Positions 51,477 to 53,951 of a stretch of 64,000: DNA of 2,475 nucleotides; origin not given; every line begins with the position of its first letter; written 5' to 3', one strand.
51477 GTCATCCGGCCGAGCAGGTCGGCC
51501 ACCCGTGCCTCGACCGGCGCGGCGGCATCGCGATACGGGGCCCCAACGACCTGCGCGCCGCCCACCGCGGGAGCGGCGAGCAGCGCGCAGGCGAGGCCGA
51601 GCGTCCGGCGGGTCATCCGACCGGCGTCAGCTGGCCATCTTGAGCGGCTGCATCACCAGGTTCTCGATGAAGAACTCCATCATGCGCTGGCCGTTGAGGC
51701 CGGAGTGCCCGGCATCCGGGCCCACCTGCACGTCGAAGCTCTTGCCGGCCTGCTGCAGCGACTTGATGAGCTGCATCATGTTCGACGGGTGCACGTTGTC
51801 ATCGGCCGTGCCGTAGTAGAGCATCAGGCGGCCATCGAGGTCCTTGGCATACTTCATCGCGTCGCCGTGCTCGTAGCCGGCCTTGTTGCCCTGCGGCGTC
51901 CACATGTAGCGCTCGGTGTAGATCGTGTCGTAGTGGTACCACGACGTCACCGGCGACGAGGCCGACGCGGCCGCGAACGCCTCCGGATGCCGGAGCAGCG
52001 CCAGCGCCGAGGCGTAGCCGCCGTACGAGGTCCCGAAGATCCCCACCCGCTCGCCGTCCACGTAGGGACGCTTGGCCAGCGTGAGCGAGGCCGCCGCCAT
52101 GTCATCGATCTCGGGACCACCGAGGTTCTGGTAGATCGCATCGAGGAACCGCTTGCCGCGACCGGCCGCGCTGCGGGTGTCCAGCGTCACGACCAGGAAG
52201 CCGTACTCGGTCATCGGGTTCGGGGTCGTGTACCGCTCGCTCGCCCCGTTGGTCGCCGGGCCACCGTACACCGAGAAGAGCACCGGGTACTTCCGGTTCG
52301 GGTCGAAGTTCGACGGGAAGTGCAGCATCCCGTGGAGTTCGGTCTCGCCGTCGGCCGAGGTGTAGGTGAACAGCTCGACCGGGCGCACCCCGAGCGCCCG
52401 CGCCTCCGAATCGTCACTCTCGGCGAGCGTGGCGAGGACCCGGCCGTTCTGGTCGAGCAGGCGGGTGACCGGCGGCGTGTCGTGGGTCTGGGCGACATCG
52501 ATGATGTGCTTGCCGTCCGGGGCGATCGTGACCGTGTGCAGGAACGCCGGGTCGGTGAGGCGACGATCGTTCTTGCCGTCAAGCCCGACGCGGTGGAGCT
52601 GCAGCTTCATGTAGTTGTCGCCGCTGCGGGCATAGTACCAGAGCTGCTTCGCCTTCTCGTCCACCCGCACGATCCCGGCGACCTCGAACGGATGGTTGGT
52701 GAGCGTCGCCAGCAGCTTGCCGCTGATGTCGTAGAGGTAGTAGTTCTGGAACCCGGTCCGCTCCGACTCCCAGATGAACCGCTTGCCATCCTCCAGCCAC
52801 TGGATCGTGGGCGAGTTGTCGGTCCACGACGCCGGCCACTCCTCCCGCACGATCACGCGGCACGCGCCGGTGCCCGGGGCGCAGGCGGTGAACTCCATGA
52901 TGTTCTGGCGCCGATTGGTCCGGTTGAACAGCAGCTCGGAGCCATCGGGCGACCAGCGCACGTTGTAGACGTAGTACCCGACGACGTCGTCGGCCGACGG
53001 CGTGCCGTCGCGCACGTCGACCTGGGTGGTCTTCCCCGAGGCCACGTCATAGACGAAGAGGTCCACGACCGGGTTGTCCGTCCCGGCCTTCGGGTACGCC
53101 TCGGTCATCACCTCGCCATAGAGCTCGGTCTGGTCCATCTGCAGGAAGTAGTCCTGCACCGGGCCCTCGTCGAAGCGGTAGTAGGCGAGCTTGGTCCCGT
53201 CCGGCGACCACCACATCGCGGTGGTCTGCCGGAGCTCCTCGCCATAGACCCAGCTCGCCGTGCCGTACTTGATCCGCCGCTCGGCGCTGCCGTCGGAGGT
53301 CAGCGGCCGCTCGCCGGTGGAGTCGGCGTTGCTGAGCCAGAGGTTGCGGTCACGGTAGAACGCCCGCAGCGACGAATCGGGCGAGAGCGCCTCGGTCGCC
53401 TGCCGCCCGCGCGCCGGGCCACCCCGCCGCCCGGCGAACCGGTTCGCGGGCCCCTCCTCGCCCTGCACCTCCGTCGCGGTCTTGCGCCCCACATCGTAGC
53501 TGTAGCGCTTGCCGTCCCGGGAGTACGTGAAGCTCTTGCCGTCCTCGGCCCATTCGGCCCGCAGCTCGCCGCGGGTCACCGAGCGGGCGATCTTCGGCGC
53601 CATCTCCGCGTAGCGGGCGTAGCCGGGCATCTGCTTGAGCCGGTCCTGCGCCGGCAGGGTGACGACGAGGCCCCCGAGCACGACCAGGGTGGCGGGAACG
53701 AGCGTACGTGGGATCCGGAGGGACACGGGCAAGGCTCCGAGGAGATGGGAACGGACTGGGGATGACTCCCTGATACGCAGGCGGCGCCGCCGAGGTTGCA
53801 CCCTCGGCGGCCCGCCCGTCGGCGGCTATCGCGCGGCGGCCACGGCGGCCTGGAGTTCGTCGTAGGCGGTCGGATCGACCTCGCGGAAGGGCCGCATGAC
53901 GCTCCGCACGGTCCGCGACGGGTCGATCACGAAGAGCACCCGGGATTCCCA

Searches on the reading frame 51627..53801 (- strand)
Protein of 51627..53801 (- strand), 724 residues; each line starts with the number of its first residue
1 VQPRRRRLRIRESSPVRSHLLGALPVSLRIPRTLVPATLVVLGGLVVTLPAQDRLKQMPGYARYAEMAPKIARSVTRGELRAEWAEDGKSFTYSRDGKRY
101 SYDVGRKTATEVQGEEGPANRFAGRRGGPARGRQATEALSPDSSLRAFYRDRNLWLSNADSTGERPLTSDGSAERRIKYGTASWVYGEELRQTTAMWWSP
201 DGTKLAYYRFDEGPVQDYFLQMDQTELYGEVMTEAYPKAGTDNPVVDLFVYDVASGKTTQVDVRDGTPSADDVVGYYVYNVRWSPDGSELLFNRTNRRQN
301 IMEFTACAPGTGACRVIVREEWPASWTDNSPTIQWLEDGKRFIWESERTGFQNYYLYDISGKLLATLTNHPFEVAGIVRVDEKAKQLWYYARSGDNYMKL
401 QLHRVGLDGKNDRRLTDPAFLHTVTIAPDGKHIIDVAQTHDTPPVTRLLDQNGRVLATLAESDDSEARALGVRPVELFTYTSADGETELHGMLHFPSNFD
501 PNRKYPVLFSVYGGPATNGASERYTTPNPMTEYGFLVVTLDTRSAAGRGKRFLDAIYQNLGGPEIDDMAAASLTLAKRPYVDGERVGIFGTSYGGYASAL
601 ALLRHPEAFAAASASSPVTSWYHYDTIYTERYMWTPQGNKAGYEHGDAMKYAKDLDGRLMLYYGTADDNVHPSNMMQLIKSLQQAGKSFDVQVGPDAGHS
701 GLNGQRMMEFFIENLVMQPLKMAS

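Call 31: search_protein_families(library=pfam, proteins=[window:51627-53801:-], max_evalue=0.001)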
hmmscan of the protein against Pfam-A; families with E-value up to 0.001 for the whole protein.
window:51627-53801:- (724 aa): 7 families
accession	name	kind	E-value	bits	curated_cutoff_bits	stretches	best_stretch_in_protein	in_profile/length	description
PF00930.27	DPPIV_N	-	1.6e-71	241.4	22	1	93-444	19-354/354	Dipeptidyl peptidase IV (DPP IV) N-terminal region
PF00326.27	Peptidase_S9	-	2e-45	155.4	22.6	1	527-708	7-196/213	Prolyl oligopeptidase family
PF02129.25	Peptidase_S15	-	3.8e-11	43.6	23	1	484-640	1-150/262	X-Pro dipeptidyl-peptidase (S15 family)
PF00756.26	Esterase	-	2.5e-09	37.7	22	1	486-684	5-211/251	Putative esterase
PF07676.18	PD40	-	8.1e-08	32.5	20.9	0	198-210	16-28/38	WD40-like Beta Propeller Repeat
PF01738.24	DLH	-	3.1e-05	24.1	21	1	565-706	77-193/217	Dienelactone hydrolase family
PF12146.15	Hydrolase_4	-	0.0002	21.1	27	0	565-622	59-114/239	Serine aminopeptidase, S33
